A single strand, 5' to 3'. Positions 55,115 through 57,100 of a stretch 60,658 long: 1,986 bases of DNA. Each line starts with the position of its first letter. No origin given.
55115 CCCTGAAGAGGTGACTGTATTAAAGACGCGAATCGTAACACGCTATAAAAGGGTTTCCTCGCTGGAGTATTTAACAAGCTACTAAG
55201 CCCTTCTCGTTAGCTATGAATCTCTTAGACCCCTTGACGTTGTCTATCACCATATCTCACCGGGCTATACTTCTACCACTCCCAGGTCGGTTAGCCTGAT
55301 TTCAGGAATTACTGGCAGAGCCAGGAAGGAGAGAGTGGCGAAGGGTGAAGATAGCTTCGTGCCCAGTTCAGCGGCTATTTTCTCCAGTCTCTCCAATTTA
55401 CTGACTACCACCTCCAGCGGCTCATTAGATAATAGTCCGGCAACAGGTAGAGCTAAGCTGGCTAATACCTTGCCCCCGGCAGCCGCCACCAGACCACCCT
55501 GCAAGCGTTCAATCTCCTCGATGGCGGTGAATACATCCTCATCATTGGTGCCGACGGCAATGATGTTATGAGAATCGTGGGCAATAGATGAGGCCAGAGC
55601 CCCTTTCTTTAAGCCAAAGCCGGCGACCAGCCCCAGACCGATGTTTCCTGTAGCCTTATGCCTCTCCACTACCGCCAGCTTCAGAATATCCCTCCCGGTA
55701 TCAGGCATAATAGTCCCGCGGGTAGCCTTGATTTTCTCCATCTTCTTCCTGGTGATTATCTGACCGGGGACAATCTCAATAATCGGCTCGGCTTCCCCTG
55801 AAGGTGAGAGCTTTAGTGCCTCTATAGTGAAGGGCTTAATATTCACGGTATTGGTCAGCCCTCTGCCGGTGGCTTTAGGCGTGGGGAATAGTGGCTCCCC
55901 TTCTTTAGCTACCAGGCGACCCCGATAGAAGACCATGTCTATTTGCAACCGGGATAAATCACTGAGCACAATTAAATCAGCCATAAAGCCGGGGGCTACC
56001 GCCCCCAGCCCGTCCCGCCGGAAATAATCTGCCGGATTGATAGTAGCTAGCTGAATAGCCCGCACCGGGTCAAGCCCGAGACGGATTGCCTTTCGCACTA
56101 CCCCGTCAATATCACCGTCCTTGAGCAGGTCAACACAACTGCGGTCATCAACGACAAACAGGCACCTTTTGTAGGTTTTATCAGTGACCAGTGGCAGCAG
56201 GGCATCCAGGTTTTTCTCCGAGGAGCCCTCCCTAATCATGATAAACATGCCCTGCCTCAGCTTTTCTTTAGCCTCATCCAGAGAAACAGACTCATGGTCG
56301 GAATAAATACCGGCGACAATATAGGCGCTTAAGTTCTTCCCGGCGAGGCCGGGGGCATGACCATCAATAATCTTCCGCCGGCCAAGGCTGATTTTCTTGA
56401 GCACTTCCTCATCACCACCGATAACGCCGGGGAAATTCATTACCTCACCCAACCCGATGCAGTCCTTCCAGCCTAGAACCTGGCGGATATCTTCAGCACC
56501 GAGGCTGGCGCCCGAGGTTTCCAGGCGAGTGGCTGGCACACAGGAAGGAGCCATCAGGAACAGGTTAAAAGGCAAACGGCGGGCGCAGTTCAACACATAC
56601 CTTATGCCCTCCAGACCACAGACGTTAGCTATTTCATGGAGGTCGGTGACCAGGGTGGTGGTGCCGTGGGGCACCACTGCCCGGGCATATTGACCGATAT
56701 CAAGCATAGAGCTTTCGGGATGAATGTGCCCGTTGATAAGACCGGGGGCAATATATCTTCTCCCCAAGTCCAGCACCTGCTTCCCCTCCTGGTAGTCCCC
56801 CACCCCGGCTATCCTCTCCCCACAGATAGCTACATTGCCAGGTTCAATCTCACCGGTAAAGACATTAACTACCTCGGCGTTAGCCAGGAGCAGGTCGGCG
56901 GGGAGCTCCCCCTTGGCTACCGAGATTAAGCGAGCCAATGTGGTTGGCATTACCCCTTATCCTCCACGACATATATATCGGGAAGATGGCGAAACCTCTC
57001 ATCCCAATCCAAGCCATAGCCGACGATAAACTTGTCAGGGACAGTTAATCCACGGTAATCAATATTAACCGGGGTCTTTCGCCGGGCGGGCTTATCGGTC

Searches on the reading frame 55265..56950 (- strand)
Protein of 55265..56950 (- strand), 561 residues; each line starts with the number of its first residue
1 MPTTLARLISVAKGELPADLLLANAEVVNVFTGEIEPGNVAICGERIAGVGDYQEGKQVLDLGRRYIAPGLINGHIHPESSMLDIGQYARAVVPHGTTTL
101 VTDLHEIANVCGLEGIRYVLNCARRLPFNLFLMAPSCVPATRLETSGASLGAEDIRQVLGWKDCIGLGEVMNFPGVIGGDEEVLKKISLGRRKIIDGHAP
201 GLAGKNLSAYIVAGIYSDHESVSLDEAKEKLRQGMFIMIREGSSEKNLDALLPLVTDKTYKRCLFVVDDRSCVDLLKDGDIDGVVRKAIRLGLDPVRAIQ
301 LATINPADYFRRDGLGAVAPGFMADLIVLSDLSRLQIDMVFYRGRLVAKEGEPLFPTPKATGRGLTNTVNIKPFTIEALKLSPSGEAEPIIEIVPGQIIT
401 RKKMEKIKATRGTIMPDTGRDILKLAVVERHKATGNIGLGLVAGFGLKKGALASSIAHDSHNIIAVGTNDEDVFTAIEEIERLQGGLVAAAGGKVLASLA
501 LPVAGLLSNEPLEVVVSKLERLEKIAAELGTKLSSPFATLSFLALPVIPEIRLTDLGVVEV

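Call 63: search_protein_families(library=pfam, proteins=[window:55265-56950:-], max_evalue=0.00001)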
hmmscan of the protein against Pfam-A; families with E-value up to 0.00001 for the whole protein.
window:55265-56950:- (561 aa): 3 families
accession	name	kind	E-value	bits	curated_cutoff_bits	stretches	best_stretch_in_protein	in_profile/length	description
PF13382.11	Adenine_deam_C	-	1.9e-64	216.6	27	1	397-561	1-165/169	Adenine deaminase C-terminal domain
PF01979.26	Amidohydro_1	-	3e-28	99.5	25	1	66-347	1-345/345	Amidohydrolase family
PF07969.17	Amidohydro_3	-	9.1e-06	25.8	29.7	0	295-336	409-452/472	Amidohydrolase family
